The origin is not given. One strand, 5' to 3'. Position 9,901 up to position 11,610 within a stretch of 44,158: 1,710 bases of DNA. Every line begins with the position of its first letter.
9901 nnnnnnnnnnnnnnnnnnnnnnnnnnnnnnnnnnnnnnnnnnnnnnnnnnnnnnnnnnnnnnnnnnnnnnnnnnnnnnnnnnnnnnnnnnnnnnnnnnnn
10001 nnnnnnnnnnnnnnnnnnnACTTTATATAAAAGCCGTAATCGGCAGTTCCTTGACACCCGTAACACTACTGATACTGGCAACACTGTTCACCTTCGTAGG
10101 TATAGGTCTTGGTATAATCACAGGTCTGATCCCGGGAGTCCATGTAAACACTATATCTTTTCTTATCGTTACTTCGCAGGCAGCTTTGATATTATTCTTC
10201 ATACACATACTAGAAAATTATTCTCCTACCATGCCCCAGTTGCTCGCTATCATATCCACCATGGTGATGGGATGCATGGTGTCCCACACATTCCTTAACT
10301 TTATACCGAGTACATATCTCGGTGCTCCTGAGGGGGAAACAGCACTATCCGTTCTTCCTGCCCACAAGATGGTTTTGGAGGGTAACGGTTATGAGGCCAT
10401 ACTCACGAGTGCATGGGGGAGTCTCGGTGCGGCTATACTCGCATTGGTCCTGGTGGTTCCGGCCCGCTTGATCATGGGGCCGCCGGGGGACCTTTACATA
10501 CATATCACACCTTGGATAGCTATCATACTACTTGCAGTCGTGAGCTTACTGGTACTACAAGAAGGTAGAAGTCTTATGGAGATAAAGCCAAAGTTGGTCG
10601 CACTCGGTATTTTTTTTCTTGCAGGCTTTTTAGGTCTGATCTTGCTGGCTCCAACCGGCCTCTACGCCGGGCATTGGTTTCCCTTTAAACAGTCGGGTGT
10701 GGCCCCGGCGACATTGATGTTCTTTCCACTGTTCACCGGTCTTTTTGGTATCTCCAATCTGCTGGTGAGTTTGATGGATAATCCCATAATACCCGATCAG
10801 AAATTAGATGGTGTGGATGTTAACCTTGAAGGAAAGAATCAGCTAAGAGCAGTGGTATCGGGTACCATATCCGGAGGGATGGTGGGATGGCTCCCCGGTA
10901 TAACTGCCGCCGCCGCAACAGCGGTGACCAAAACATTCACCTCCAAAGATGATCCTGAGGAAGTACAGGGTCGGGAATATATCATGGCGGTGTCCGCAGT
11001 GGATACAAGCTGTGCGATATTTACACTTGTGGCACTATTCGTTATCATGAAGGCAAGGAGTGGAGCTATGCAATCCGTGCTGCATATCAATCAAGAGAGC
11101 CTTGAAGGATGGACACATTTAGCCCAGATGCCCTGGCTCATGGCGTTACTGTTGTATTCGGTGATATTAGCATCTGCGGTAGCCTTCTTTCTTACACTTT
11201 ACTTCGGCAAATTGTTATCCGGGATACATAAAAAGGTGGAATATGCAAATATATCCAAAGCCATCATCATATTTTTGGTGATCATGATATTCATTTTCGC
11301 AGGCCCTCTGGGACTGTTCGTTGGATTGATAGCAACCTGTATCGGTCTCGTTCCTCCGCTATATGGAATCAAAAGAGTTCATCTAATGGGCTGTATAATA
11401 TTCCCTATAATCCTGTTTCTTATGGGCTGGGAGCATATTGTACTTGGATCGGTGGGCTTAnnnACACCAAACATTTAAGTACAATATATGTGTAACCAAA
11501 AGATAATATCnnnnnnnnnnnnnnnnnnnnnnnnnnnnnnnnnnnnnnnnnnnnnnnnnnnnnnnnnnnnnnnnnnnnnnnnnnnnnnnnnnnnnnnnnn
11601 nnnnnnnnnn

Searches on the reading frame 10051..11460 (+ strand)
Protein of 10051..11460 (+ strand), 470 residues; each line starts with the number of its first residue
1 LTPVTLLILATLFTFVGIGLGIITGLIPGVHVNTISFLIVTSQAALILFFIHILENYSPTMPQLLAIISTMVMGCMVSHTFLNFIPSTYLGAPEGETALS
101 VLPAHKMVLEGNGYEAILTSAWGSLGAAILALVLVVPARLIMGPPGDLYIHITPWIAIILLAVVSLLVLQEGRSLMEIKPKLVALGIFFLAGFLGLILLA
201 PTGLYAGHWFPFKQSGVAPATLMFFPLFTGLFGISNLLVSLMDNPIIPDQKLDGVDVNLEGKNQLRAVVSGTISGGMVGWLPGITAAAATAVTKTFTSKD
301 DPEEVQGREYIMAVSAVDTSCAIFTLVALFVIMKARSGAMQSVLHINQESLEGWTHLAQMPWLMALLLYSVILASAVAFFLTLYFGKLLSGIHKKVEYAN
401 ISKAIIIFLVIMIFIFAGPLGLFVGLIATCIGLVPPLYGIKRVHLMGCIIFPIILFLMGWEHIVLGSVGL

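Call 53: search_protein_families(library=pfam, proteins=[window:10051-11460:+], max_evalue=0.00001)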
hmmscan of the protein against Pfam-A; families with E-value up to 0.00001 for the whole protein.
window:10051-11460:+ (470 aa): 1 family
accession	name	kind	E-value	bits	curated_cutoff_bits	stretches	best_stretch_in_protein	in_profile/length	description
PF01970.21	TctA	-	4.6e-55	187.4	28.9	1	12-446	2-422/423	Tripartite tricarboxylate transporter TctA family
